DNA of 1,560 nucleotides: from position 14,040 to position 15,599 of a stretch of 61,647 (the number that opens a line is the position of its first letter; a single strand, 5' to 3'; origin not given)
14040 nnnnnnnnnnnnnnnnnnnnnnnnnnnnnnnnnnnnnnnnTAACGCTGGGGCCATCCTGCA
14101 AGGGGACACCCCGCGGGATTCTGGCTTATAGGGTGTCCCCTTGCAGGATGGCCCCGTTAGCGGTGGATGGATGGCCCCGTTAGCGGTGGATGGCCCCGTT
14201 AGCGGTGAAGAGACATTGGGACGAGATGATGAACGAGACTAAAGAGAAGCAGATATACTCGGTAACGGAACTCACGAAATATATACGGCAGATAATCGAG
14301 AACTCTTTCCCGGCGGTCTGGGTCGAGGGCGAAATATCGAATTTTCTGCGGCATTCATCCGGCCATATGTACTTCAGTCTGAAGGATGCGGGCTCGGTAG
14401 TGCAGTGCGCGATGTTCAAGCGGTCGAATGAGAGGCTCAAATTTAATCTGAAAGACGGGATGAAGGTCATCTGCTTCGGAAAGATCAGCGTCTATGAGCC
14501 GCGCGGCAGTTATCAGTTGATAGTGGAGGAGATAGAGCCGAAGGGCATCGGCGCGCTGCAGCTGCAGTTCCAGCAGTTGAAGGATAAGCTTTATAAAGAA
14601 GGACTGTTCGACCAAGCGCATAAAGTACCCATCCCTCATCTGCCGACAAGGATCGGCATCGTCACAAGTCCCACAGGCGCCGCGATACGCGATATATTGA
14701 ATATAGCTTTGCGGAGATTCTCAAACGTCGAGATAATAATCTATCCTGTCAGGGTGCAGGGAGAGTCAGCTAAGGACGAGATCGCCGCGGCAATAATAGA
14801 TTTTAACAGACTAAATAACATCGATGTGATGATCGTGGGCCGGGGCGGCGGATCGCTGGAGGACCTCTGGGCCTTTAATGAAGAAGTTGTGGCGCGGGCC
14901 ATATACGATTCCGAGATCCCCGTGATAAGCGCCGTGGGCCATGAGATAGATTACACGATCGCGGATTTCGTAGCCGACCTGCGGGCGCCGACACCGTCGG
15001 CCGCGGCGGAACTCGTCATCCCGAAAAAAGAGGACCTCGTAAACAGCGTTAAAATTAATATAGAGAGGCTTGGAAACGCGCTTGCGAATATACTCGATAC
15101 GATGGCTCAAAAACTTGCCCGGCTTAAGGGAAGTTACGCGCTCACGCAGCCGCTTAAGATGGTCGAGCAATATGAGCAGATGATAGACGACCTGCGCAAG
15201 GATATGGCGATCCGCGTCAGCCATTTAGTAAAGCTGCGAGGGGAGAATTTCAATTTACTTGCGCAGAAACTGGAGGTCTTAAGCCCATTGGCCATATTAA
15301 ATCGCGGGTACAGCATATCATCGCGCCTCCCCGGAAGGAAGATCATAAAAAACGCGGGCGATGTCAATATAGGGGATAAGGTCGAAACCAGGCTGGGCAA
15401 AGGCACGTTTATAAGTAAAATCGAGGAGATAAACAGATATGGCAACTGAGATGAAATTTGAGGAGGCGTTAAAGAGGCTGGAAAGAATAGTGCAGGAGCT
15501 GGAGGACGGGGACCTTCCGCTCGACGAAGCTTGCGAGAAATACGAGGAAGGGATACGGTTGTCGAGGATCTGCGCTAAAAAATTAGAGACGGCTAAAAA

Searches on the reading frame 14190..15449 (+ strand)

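Call 28: search_protein_families(library=pfam, proteins=[window:14190-15449:+])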
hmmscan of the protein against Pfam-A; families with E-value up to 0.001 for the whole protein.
window:14190-15449:+ (419 aa): 3 families
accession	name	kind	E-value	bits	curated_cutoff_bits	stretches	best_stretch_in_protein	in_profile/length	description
PF02601.20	Exonuc_VII_L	-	2.1e-94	317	35.9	2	139-350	1-210/315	Exonuclease VII, large subunit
PF13742.12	tRNA_anti_2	-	3.4e-36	123.8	27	1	23-116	1-95/95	OB-fold nucleic acid binding domain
PF01336.31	tRNA_anti-codon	-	4.4e-18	65.4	27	1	43-117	1-74/75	OB-fold nucleic acid binding domain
